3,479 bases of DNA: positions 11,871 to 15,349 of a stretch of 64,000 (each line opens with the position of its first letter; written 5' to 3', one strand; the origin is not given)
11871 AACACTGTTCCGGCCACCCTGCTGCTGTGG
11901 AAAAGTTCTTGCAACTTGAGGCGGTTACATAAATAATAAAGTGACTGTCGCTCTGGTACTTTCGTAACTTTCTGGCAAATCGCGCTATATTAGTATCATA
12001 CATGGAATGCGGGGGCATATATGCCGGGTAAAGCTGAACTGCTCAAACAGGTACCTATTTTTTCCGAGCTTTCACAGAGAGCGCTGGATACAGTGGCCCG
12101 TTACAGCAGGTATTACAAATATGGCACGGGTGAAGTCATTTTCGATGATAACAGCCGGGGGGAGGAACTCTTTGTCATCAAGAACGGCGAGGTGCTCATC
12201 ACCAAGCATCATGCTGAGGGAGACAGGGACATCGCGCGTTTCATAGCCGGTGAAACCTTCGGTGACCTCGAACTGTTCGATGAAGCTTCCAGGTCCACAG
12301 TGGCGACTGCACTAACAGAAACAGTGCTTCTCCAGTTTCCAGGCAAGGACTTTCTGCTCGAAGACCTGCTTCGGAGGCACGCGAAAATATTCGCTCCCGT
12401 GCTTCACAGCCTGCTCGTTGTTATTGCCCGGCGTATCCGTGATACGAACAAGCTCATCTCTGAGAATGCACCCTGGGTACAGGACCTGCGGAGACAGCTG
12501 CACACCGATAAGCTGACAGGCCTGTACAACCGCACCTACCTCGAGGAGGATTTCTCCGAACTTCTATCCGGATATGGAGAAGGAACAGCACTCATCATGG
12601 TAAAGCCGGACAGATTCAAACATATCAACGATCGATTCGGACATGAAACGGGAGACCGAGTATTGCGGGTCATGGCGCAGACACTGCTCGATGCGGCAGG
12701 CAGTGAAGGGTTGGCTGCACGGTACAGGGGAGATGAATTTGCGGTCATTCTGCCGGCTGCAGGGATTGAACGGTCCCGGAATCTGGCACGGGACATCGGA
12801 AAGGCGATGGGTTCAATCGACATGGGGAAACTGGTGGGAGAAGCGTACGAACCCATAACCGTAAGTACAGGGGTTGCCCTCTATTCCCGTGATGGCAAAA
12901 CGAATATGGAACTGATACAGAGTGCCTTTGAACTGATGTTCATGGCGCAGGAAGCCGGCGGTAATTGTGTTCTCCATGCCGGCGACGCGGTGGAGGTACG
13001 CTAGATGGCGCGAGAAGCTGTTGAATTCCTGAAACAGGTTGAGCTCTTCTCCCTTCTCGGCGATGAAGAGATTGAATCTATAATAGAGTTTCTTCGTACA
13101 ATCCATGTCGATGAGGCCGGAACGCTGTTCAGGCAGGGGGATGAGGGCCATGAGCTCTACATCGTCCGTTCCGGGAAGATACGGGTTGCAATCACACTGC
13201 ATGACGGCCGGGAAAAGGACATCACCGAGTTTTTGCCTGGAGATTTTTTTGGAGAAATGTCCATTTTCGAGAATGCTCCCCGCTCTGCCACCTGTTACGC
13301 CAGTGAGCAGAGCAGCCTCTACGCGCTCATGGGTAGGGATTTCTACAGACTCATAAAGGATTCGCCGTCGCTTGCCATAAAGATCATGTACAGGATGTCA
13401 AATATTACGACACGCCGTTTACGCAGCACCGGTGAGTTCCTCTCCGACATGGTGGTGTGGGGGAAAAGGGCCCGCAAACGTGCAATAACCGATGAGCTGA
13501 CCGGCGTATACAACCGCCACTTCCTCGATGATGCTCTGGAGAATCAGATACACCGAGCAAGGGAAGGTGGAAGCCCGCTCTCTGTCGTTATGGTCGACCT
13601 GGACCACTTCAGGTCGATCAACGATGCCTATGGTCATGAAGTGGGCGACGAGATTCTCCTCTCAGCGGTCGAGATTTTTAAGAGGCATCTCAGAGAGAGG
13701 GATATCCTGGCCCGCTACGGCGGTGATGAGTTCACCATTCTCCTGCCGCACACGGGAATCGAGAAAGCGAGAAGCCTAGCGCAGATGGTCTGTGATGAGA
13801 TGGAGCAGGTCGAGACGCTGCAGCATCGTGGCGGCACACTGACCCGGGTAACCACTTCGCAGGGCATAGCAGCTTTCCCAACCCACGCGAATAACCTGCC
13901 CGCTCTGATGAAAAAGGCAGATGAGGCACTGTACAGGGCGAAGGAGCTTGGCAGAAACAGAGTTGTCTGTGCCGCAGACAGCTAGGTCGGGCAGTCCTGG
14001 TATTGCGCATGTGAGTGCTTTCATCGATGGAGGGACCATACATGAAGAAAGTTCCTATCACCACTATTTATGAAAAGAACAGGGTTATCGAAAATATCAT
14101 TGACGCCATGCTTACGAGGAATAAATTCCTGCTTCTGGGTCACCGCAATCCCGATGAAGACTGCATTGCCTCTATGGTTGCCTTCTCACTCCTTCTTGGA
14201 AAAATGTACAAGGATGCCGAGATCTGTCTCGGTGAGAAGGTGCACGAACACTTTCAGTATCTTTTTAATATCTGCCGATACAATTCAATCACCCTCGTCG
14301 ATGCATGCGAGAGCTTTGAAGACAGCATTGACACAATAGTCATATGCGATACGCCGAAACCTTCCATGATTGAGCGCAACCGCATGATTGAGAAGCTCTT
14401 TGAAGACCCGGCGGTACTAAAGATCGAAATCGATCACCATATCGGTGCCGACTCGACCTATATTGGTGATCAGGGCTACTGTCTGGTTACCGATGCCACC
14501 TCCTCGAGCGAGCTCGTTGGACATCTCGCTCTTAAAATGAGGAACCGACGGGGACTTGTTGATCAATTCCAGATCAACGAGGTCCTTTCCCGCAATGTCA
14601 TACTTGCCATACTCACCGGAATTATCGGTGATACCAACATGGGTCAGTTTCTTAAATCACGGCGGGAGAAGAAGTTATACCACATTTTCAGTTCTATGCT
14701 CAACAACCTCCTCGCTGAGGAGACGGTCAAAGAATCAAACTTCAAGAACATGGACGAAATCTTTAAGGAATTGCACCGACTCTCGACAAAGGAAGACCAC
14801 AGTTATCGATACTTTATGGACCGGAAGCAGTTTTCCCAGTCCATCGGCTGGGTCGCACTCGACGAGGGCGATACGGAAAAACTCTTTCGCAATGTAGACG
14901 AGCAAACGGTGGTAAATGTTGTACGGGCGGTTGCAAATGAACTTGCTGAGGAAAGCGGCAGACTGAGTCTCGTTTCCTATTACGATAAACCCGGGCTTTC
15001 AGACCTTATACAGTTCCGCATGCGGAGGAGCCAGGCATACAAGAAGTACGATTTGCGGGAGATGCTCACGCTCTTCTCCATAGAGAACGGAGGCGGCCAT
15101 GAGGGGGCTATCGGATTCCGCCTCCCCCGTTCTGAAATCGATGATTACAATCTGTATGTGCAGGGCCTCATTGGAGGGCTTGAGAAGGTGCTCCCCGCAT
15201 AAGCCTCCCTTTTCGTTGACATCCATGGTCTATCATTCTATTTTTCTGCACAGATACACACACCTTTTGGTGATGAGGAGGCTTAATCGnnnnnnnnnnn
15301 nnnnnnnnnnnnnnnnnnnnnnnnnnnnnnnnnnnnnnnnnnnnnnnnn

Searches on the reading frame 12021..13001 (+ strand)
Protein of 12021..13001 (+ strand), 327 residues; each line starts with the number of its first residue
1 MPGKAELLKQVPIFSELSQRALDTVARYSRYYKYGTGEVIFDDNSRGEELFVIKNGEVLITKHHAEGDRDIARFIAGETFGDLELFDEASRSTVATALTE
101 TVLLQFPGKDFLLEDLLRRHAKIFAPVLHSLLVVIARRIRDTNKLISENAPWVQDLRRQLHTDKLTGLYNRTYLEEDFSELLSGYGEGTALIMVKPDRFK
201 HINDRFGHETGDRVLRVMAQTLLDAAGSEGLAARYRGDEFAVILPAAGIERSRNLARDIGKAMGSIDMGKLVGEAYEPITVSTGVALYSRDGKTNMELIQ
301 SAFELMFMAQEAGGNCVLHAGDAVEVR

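Call 12: search_protein_families(library=pfam, proteins=[window:12021-13001:+], max_evalue=0.001)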
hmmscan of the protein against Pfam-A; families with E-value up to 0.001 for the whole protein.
window:12021-13001:+ (327 aa): 2 families
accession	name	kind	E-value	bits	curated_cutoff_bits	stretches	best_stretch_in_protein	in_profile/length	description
PF00990.26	GGDEF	-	2.5e-33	115.6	23.8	1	161-315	2-160/161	Diguanylate cyclase, GGDEF domain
PF00027.35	cNMP_binding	-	1.6e-15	57.3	27.5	1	33-112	3-83/89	Cyclic nucleotide-binding domain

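Call 71: search_protein_families(library=ncbifam, proteins=[window:12021-13001:+], max_evalue=0.00001)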
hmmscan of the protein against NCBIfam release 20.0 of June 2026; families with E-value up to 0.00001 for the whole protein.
window:12021-13001:+ (327 aa): 22 families
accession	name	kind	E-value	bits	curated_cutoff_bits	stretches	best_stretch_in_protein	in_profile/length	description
TIGR00254.1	GGDEF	domain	6.4e-33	113.8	37.4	1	157-317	2-164/168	diguanylate cyclase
NF007423.1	PRK09966.1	equivalog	1.6e-29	103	325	1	154-308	233-388/390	diguanylate cyclase DgcN/YfiN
NF007135.0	PRK09581.1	equivalog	5.7e-29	101.2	474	1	161-319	293-454/457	PleD family two-component system response regulator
NF038266.1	diguan_SiaD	equivalog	3.2e-28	98.8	290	1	154-316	88-251/252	biofilm regulation diguanylate cyclase SiaD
NF007380.0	PRK09894.1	equivalog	2.3e-24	86.3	256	1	161-320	130-287/296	diguanylate cyclase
NF047654.1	DiguCycDgcRLepto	equivalog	3.9e-21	75.2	500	1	155-318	128-294/295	diguanylate cyclase DgcR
NF011955.1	PRK15426.1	equivalog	5.5e-21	74.3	408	1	146-319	384-560/564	cellulose biosynthesis regulator diguanylate cyclase DgcQ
NF007298.0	PRK09776.1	equivalog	7.6e-19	67.1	1135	1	155-315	679-840/1111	diguanylate cyclase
NF045675.1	PhdiestaseDibA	equivalog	2e-18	66.1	980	1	154-316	197-360/623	phosphodiesterase DibA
NF041606.1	dguan_cyc_DgcA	equivalog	3e-18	65.9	370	1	174-317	196-336/340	diguanylate cyclase DgcA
NF051473.1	DigCycDgcsShew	equivalog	5.3e-18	65.4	400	1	148-316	123-287/291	diguanylate cyclase DgcS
NF007474.0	PRK10060.1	equivalog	1e-17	63.6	782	1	154-314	231-389/663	cyclic di-GMP phosphodiesterase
NF040885.1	diguan_DgcJ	equivalog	4.2e-17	62.1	500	1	155-272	336-456/493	diguanylate cyclase DgcJ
NF047872.1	GGDEF_GdpS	equivalog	7.6e-16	58.2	400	1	158-318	185-348/355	GGDEF domain-containing protein GdpS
NF045673.1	c-di-GMPRcptLapD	equivalog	1.6e-15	56.5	1020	1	137-313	213-391/647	cyclic di-GMP receptor LapD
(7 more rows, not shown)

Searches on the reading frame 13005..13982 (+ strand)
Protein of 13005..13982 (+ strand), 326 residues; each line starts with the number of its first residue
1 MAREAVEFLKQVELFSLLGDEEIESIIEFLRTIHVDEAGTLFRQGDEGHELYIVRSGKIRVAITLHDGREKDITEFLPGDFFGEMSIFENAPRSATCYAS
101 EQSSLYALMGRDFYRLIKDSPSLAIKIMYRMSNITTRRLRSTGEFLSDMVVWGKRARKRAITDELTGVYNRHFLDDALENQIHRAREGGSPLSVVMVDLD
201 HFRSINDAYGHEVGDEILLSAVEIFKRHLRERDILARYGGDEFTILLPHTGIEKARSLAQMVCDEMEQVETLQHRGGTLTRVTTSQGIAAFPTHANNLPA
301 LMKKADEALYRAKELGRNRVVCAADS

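Call 12: search_protein_families(library=pfam, proteins=[window:13005-13982:+], max_evalue=0.001)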
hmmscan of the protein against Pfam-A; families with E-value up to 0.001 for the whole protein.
window:13005-13982:+ (326 aa): 2 families
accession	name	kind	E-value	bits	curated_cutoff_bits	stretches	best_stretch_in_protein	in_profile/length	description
PF00990.26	GGDEF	-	6.4e-49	166.2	23.8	1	160-319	1-161/161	Diguanylate cyclase, GGDEF domain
PF00027.35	cNMP_binding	-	1.3e-23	83.2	27.5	1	39-119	8-88/89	Cyclic nucleotide-binding domain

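Call 71: search_protein_families(library=ncbifam, proteins=[window:13005-13982:+], max_evalue=0.00001)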
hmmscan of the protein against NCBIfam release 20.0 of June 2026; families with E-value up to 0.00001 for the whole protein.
window:13005-13982:+ (326 aa): 27 families (the best 25 are shown)
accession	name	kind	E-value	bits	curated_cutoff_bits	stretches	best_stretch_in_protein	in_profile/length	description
TIGR00254.1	GGDEF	domain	5.7e-52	175.8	37.4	1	158-322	3-166/168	diguanylate cyclase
NF007135.0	PRK09581.1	equivalog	3.9e-49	167.7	474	1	158-323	290-455/457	PleD family two-component system response regulator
NF038266.1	diguan_SiaD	equivalog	4.4e-48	163.9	290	1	154-320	88-252/252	biofilm regulation diguanylate cyclase SiaD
NF007380.0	PRK09894.1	equivalog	1.6e-40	139.3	256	1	159-324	128-288/296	diguanylate cyclase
NF047654.1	DiguCycDgcRLepto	equivalog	1.8e-38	132.2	500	1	155-321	128-294/295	diguanylate cyclase DgcR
NF041606.1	dguan_cyc_DgcA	equivalog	1.9e-36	125.7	370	1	159-323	177-339/340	diguanylate cyclase DgcA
NF007423.1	PRK09966.1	equivalog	5.6e-36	124.2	325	1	158-313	237-390/390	diguanylate cyclase DgcN/YfiN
NF051473.1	DigCycDgcsShew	equivalog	3.4e-35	121.8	400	1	157-319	132-287/291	diguanylate cyclase DgcS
NF011955.1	PRK15426.1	equivalog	8.5e-35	119.9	408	1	146-323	384-561/564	cellulose biosynthesis regulator diguanylate cyclase DgcQ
NF007298.0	PRK09776.1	equivalog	7e-33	113.6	1135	1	158-321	682-843/1111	diguanylate cyclase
NF045675.1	PhdiestaseDibA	equivalog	3.7e-32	111.5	980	1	160-318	203-359/623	phosphodiesterase DibA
NF007474.0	PRK10060.1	equivalog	3e-31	108.4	782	1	154-319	231-391/663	cyclic di-GMP phosphodiesterase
NF007599.0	PRK10245.1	equivalog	2.8e-30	105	402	1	159-324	209-371/371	diguanylate cyclase AdrA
NF040885.1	diguan_DgcJ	equivalog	2.5e-27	95.8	500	1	157-315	338-488/493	diguanylate cyclase DgcJ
NF053781.1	cdiGMPphdstlr2612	equivalog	1.5e-23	82.5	1600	1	142-315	822-994/1268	Tlr1612 family c-di-GMP phosphodiesterase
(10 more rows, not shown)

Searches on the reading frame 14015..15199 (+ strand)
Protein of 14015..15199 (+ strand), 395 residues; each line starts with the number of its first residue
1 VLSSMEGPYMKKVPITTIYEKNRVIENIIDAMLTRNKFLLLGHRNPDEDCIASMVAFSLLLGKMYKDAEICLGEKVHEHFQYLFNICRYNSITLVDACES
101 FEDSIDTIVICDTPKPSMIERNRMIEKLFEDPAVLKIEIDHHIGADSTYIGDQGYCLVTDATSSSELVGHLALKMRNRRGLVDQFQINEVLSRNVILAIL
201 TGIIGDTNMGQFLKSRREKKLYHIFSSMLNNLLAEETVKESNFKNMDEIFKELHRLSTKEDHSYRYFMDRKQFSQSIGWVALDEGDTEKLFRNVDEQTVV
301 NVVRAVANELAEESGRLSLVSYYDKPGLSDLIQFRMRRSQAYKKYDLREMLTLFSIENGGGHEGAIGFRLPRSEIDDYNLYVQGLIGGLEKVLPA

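Call 12: search_protein_families(library=pfam, proteins=[window:14015-15199:+], max_evalue=0.001)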
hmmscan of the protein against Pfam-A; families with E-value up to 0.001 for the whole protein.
window:14015-15199:+ (395 aa): 1 family
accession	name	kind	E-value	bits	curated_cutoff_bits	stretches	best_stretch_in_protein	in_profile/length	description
PF01368.27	DHH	-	5.9e-11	43.2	28.1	1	38-203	2-125/125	DHH family, N-terminal domain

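Call 71: search_protein_families(library=ncbifam, proteins=[window:14015-15199:+], max_evalue=0.00001)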
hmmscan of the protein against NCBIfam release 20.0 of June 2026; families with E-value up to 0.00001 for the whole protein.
window:14015-15199:+ (395 aa): 2 families
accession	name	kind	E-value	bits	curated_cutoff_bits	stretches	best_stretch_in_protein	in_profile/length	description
NF053633.1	OlncasPapPhNrnA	equivalog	4.6e-07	29.1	350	1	24-307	5-251/317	bifunctional oligoribonuclease/PAP phosphatase NrnA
NF003877.0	PRK05427.1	equivalog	4.9e-06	26.2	283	1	37-146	3-101/308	manganese-dependent inorganic pyrophosphatase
